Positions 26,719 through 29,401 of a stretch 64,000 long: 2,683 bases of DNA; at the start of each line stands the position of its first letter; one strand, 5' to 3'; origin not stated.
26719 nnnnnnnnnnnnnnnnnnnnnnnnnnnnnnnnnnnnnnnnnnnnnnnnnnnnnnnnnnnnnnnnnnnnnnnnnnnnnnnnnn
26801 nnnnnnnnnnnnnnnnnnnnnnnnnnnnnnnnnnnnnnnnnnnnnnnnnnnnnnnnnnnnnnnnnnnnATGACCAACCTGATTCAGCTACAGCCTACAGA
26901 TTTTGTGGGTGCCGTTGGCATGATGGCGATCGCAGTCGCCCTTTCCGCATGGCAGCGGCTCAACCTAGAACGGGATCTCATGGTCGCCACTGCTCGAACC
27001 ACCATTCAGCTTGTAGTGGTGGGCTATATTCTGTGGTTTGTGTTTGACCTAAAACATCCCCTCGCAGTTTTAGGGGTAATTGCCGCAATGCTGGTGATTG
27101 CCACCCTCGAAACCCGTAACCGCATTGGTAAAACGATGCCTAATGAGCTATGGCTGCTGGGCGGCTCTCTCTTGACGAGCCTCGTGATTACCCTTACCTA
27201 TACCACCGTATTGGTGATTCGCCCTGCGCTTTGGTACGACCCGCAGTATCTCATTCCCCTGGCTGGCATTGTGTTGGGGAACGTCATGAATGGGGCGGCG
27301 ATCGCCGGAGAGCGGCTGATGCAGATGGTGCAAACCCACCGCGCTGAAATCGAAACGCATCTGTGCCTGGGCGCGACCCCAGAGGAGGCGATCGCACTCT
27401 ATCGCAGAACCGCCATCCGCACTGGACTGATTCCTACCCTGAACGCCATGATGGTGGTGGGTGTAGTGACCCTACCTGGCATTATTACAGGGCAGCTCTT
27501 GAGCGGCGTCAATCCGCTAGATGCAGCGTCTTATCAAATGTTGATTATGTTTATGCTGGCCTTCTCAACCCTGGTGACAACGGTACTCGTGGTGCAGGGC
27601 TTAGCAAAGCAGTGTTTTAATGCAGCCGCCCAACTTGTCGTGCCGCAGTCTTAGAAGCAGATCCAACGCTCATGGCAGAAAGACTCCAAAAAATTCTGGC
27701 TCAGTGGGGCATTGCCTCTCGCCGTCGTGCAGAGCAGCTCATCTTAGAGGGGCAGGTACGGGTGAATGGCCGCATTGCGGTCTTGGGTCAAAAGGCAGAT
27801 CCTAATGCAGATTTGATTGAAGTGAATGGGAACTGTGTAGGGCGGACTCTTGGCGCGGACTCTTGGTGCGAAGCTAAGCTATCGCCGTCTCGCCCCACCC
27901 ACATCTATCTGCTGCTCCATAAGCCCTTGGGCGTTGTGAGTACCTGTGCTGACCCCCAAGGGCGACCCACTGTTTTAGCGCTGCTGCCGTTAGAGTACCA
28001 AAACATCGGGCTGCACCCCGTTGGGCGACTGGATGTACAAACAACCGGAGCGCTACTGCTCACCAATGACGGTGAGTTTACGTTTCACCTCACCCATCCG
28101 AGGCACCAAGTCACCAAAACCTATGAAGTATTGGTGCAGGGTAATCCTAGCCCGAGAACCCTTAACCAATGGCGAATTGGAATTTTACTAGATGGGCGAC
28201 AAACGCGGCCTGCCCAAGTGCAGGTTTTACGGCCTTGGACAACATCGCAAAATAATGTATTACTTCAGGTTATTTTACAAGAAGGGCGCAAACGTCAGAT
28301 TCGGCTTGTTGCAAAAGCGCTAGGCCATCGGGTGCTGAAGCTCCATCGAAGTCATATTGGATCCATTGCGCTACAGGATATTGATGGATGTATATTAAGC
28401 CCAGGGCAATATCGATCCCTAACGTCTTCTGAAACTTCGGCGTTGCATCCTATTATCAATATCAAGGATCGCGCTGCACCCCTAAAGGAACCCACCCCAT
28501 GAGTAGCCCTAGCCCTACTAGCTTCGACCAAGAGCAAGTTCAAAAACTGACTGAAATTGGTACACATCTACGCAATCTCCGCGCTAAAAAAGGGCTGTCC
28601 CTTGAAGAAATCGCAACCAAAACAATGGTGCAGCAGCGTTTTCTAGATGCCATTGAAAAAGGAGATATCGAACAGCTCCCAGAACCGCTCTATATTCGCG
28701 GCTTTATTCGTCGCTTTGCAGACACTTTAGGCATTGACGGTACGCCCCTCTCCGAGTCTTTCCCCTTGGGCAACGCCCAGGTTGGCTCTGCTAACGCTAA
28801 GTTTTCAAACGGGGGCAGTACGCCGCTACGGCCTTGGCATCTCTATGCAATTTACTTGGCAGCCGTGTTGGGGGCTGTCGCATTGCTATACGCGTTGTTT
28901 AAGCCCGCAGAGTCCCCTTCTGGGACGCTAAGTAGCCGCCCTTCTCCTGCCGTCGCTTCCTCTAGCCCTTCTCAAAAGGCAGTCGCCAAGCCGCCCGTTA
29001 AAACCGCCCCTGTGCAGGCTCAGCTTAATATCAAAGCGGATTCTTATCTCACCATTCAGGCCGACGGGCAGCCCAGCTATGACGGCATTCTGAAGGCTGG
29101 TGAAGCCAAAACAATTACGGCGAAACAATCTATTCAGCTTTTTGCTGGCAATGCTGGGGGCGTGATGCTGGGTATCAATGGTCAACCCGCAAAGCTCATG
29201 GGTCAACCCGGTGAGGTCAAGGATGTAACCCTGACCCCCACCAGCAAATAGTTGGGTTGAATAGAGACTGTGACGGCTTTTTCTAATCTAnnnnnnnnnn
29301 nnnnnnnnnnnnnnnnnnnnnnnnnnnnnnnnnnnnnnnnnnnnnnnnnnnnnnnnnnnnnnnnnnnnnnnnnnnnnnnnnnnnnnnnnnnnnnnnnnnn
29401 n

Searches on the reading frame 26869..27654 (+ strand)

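Call 30: search_protein_families(library=pfam, proteins=[window:26869-27654:+], max_evalue=0.0001)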
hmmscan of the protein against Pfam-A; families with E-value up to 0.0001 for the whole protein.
window:26869-27654:+ (261 aa): 1 family
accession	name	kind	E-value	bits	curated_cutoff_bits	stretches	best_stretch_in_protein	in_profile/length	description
PF03649.18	UPF0014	-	1.2e-87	293.7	22.6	1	11-250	3-242/242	Uncharacterised protein family (UPF0014)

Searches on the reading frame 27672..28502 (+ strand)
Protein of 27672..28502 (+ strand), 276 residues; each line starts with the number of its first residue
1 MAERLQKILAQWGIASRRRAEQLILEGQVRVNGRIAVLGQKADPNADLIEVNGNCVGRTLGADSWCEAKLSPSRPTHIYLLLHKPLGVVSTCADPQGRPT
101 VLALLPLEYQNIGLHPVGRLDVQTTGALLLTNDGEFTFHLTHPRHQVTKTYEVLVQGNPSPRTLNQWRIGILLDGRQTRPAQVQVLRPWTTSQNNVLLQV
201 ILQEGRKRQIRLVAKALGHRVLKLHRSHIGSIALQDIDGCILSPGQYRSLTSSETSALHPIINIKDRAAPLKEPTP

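Call 30: search_protein_families(library=pfam, proteins=[window:27672-28502:+], max_evalue=0.0001)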
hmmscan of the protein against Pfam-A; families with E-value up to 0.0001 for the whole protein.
window:27672-28502:+ (276 aa): 2 families
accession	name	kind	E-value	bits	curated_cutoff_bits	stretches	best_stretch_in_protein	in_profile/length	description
PF00849.27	PseudoU_synth_2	-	2.5e-20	73.7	26.8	1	79-213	2-149/152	RNA pseudouridylate synthase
PF01479.30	S4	-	3.2e-11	43.2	22.8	1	3-44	1-44/48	S4 domain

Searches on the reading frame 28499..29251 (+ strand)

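Call 30: search_protein_families(library=pfam, proteins=[window:28499-29251:+], max_evalue=0.0001)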
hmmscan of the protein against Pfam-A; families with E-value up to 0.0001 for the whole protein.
window:28499-29251:+ (250 aa): 4 families
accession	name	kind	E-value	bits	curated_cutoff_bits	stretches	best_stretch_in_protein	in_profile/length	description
PF13413.12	HTH_25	-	1.3e-21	76.6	24.6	1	24-83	2-61/62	Helix-turn-helix domain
PF13464.11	RodZ_C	-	1.3e-15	57.6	23.9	1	175-244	1-72/72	RodZ C-terminal domain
PF13560.12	HTH_31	-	1.9e-06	28.5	27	1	19-83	1-60/64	Helix-turn-helix domain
PF01381.28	HTH_3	-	9.7e-05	22.8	23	0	24-57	1-34/55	Helix-turn-helix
